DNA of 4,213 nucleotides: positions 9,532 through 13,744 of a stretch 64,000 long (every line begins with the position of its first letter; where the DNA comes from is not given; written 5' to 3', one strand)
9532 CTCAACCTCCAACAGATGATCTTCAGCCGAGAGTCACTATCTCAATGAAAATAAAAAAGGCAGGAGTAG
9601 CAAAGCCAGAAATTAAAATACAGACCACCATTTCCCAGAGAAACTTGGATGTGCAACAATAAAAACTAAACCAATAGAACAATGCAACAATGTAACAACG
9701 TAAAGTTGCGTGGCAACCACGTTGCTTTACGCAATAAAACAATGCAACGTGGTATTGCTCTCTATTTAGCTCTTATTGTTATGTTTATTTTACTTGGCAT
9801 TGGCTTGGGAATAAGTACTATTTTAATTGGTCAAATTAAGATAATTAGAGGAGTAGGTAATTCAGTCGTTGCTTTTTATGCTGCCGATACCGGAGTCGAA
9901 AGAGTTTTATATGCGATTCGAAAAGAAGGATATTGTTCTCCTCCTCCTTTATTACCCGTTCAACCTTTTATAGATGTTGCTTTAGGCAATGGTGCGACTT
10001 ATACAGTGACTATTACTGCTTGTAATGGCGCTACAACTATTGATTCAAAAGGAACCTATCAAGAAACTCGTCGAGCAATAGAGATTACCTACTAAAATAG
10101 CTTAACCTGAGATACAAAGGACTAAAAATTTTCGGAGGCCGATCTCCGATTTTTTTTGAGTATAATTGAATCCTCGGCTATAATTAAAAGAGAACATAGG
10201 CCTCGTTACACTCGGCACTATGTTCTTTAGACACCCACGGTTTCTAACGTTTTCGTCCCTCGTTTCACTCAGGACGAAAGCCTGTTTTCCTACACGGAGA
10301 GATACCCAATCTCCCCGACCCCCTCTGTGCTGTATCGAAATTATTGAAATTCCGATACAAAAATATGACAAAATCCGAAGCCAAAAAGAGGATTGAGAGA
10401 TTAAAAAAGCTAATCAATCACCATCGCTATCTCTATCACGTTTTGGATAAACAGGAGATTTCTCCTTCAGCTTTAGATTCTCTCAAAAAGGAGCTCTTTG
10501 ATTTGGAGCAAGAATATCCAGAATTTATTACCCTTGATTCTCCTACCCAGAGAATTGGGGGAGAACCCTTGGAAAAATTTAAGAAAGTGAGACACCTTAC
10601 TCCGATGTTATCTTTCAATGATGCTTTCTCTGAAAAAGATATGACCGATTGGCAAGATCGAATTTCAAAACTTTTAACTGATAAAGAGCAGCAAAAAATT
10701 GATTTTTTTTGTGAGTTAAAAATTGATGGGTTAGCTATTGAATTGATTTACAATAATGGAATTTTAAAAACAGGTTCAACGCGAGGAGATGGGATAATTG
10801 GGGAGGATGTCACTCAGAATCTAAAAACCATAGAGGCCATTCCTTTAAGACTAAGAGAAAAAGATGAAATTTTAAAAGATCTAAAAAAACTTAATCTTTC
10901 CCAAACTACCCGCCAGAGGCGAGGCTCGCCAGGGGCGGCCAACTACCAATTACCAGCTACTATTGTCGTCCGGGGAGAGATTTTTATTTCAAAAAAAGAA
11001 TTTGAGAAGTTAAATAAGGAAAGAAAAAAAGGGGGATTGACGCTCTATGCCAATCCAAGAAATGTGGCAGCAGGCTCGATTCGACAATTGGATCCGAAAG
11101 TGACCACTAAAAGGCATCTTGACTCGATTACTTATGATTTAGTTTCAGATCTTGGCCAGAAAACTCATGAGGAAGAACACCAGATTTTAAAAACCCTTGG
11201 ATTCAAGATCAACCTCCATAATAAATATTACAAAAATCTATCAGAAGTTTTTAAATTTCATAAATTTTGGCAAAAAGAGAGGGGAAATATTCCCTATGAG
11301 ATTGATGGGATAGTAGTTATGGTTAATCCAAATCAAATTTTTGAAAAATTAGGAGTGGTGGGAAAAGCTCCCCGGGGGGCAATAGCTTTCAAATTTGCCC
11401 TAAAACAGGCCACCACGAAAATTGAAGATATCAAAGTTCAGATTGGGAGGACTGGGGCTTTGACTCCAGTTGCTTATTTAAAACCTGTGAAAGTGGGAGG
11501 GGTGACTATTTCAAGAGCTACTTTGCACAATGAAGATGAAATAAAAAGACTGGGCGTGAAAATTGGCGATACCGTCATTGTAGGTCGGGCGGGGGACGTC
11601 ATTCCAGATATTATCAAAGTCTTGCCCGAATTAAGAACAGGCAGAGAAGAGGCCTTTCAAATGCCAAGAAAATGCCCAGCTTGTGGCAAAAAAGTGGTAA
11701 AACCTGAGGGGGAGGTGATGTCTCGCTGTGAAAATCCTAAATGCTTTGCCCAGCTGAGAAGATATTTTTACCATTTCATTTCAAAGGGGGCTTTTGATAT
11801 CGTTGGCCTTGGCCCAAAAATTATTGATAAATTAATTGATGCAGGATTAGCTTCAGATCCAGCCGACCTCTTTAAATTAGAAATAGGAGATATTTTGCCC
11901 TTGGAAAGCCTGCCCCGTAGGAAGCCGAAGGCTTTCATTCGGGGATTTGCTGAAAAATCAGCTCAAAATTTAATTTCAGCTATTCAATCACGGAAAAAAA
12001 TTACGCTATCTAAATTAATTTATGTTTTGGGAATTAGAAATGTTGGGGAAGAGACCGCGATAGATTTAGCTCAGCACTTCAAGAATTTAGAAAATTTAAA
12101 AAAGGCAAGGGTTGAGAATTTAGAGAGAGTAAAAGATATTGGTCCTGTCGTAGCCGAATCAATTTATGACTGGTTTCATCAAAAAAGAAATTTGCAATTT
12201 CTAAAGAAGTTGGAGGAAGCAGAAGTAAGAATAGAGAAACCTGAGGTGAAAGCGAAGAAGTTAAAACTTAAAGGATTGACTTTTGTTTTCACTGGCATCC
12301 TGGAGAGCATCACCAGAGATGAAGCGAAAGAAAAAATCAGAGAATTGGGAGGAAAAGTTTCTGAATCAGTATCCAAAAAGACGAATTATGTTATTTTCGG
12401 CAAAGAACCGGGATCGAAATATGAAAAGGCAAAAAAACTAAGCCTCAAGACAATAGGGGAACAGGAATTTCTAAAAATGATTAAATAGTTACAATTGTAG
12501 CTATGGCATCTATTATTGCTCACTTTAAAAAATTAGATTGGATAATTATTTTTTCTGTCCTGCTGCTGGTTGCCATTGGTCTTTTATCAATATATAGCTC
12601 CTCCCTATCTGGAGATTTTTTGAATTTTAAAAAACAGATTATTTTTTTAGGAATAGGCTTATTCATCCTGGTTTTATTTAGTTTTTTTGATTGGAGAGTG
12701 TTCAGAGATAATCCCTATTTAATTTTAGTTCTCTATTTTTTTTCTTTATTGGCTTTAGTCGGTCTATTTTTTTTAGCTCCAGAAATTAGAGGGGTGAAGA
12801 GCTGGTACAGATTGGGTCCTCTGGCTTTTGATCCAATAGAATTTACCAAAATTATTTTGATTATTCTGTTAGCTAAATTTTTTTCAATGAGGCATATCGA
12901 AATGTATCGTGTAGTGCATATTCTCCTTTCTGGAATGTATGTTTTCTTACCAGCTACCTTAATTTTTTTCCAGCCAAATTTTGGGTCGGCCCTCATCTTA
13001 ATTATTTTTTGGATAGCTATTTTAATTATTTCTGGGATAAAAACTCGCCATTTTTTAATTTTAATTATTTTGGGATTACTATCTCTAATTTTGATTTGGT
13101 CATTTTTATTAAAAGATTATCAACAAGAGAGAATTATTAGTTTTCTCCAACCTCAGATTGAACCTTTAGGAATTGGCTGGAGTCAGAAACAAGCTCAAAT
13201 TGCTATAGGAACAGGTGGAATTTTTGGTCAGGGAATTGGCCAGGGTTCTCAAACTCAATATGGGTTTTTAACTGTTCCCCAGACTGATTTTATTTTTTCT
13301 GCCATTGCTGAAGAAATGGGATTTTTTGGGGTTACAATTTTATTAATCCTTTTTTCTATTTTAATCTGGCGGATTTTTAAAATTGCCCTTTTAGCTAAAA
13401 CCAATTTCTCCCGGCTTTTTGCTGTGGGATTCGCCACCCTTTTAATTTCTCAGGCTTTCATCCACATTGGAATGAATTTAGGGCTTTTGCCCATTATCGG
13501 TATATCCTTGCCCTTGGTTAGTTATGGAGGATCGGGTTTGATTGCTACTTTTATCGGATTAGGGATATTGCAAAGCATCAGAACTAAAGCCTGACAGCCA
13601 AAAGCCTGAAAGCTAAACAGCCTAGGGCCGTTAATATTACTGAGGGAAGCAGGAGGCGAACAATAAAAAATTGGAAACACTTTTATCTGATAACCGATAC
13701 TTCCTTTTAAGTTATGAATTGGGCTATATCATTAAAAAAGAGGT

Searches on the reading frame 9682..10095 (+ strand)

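Call 34: search_protein_families(library=pfam, proteins=[window:9682-10095:+])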
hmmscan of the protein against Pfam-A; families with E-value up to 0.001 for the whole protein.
window:9682-10095:+ (137 aa): 1 family
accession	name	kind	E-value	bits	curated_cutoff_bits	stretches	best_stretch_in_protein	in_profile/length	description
PF14341.11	PilX_N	-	6.8e-06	26.4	25.5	1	23-73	1-51/51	PilX N-terminal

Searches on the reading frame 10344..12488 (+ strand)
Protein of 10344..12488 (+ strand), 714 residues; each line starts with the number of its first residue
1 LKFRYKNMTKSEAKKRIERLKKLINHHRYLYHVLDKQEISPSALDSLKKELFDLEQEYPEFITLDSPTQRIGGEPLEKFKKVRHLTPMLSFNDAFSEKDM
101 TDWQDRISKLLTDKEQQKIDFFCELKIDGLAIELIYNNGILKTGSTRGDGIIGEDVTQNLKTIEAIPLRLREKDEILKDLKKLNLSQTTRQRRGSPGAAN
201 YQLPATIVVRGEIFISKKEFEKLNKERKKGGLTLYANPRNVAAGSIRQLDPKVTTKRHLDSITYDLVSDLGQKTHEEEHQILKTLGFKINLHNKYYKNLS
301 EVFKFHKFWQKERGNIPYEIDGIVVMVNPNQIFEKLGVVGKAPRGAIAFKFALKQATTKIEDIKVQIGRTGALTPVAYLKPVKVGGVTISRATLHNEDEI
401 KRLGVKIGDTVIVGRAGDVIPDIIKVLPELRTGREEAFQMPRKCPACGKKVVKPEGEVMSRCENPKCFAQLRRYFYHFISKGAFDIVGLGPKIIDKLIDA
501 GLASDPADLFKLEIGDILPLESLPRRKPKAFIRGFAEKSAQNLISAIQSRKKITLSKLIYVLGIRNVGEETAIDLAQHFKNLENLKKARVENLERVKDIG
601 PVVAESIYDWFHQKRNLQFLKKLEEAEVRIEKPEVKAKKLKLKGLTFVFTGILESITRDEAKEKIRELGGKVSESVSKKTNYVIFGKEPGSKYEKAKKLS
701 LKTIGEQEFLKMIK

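Call 34: search_protein_families(library=pfam, proteins=[window:10344-12488:+])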
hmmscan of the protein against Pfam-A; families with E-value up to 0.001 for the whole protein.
window:10344-12488:+ (714 aa): 9 families
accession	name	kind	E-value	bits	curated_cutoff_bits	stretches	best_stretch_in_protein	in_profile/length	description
PF01653.23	DNA_ligase_aden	-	6.6e-82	275.3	27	2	196-352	90-251/253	NAD-dependent DNA ligase adenylation domain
PF03120.22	DNA_ligase_OB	-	7.9e-34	115.8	32.9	1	357-434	1-78/79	NAD-dependent DNA ligase OB-fold domain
PF12826.13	HHH_2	-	1.9e-24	86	27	1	558-618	2-62/64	Helix-hairpin-helix motif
PF00533.33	BRCT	-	9.6e-18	64.6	21.3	1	640-713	4-78/78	BRCA1 C Terminus (BRCT) domain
PF14520.12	HHH_5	-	1.6e-09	38.5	27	1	561-608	4-52/57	Helix-hairpin-helix domain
PF12738.14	PTCB-BRCT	-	3.4e-08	33.8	22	1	649-704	5-59/63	twin BRCT domain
PF03119.21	DNA_ligase_ZBD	-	1e-07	32.1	25.8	1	443-467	1-25/27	NAD-dependent DNA ligase C4 zinc finger domain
PF22745.1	Nlig-Ia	-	1.8e-06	28.9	27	1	14-62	3-51/92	DNA ligase-like, N-terminal NAD+-binding domain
PF00633.29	HHH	-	7.1e-05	22.9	24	1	582-609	2-29/30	Helix-hairpin-helix motif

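Call 73: find_homologous_proteins(query=window:10365-12485:+, max_evalue=1e-100)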
Query window:10365-12485:+ (707 aa): 8000 proteins with E <= 1e-100 among 8000 candidates; the best 120 are listed.
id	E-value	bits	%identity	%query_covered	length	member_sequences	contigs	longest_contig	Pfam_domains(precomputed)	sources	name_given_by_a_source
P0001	0.0e+0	1563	100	100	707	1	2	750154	PF12826.14,PF03120.23,PF14520.13,PF01653.24,PF00533.34,PF03119.22,PF22745.3,PF12738.14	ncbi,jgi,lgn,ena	-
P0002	0.0e+0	1175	75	100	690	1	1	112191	PF12826.14,PF03120.23,PF14520.13,PF01653.24,PF00533.34,PF03119.22,PF22745.3,PF12738.14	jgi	jgi:DNA ligase (NAD+)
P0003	0.0e+0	1168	76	100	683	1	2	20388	PF12826.14,PF03120.23,PF14520.13,PF01653.24,PF00533.34,PF03119.22,PF00633.30,PF22745.3,PF12738.14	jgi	-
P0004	0.0e+0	1159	75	100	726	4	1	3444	PF12826.14,PF03120.23,PF14520.13,PF01653.24,PF00533.34,PF03119.22,PF22745.3,PF12738.14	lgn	-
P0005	0.0e+0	1152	75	100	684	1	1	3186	PF12826.14,PF03120.23,PF14520.13,PF01653.24,PF00533.34,PF03119.22,PF00633.30,PF22745.3,PF12738.14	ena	-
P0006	0.0e+0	1148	75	100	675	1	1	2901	PF12826.14,PF03120.23,PF14520.13,PF01653.24,PF00533.34,PF03119.22,PF22745.3,PF12738.14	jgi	-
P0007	0.0e+0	1137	74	100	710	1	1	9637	PF12826.14,PF03120.23,PF14520.13,PF01653.24,PF00533.34,PF03119.22,PF00633.30,PF22745.3,PF12738.14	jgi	-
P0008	0.0e+0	1136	74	100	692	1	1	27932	PF12826.14,PF03120.23,PF14520.13,PF01653.24,PF00533.34,PF03119.22,PF22745.3,PF12738.14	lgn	-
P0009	0.0e+0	1120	73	100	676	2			PF12826.14,PF03120.23,PF14520.13,PF01653.24,PF00533.34,PF03119.22,PF22745.3,PF12738.14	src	-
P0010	0.0e+0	1117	73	100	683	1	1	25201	PF12826.14,PF03120.23,PF14520.13,PF01653.24,PF00533.34,PF03119.22,PF22745.3,PF12738.14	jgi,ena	-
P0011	0.0e+0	1114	72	100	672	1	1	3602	PF12826.14,PF03120.23,PF14520.13,PF01653.24,PF00533.34,PF03119.22,PF22745.3,PF12738.14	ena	-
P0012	0.0e+0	1107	72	100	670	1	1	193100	PF12826.14,PF03120.23,PF14520.13,PF01653.24,PF00533.34,PF03119.22,PF22745.3,PF12738.14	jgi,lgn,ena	-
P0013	0.0e+0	1106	72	100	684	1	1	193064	PF12826.14,PF03120.23,PF14520.13,PF01653.24,PF00533.34,PF03119.22,PF22745.3,PF12738.14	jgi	-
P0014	0.0e+0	1103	71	100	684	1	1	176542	PF12826.14,PF03120.23,PF14520.13,PF01653.24,PF00533.34,PF03119.22,PF22745.3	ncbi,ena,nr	ncbi:NAD-dependent DNA ligase LigA [Patescibacteria group bacterium]|nr:NAD-dependent DNA ligase Lig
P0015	0.0e+0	1093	71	100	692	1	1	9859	PF12826.14,PF03120.23,PF14520.13,PF01653.24,PF00533.34,PF03119.22,PF22745.3,PF12738.14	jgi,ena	-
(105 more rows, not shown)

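Call 74: find_encoding_contigs(protein=P0002, flank=700, max_places=1)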
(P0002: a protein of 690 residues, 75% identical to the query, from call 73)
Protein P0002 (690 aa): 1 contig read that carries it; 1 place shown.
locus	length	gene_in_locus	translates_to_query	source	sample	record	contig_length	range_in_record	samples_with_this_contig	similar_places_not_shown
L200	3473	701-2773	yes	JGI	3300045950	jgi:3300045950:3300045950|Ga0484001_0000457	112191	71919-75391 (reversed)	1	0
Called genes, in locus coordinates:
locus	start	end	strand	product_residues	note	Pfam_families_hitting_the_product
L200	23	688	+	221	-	-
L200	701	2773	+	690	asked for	PF22745:Nlig-Ia, PF01653:DNA_ligase_aden, PF03120:OB_DNA_ligase, PF03119:DNA_ligase_ZBD (weak), PF14520:HHH_5 (faint), PF12826:HHH_2, PF00533:BRCT, PF12738:PTCB-BRCT (weak)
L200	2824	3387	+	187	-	PF20803:PaaX_M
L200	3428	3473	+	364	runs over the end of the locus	PF01098:FTSW_RODA_SPOVE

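Call 75: find_encoding_contigs(protein=P0003, flank=700, max_places=1)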
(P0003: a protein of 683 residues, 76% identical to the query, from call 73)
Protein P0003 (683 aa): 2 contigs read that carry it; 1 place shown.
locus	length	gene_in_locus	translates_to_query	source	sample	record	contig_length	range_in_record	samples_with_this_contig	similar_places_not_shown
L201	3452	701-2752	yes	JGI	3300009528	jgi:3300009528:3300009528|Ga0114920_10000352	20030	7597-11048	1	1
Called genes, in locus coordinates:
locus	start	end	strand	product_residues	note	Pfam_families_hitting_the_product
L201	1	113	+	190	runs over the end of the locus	PF07963:N_methyl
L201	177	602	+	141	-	-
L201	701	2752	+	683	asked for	PF22745:Nlig-Ia, PF01653:DNA_ligase_aden, PF03120:OB_DNA_ligase, PF03119:DNA_ligase_ZBD, PF12826:HHH_2, PF14520:HHH_5 (weak), PF00533:BRCT, PF12738:PTCB-BRCT, +1 more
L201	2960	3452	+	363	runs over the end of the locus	PF01098:FTSW_RODA_SPOVE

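Call 76: find_encoding_contigs(protein=P0008, flank=700, max_places=1)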
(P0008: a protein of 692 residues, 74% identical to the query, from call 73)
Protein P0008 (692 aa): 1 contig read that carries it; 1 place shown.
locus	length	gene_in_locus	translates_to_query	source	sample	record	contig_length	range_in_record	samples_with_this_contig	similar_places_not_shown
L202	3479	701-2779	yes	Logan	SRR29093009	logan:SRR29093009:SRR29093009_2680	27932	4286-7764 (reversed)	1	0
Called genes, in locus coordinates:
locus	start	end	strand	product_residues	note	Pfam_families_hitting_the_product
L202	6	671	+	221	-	PF01797:Y1_Tnp (weak)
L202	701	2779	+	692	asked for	PF22745:Nlig-Ia, PF01653:DNA_ligase_aden, PF03120:OB_DNA_ligase, PF03119:DNA_ligase_ZBD, PF14520:HHH_5 (faint), PF12826:HHH_2, PF00533:BRCT, PF12738:PTCB-BRCT (weak)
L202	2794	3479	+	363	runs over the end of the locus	PF01098:FTSW_RODA_SPOVE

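Call 77: find_encoding_contigs(protein=P0012, flank=700, max_places=1)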
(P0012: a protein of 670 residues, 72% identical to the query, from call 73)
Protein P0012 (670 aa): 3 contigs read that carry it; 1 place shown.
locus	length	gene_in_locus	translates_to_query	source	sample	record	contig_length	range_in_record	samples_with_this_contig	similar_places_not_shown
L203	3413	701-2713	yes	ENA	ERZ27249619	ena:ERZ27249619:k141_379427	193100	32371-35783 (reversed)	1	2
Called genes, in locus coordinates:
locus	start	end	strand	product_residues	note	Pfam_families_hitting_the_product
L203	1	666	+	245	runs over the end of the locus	-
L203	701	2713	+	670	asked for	PF22745:Nlig-Ia, PF01653:DNA_ligase_aden, PF03120:OB_DNA_ligase, PF03119:DNA_ligase_ZBD, PF14520:HHH_5 (faint), PF12826:HHH_2, PF00533:BRCT, PF12738:PTCB-BRCT (weak)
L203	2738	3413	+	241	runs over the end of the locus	PF01797:Y1_Tnp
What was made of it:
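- ligA relatives have upstream spacers of 12-98 nt against 269 nt in the window (calls 74-77).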

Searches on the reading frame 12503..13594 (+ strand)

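Call 34: search_protein_families(library=pfam, proteins=[window:12503-13594:+])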
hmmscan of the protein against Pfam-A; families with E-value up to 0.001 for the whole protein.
window:12503-13594:+ (363 aa): 1 family
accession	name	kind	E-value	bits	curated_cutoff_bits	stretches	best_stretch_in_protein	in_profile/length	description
PF01098.24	FTSW_RODA_SPOVE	-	7.2e-85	285.5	26.4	1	14-362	3-353/356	Cell cycle protein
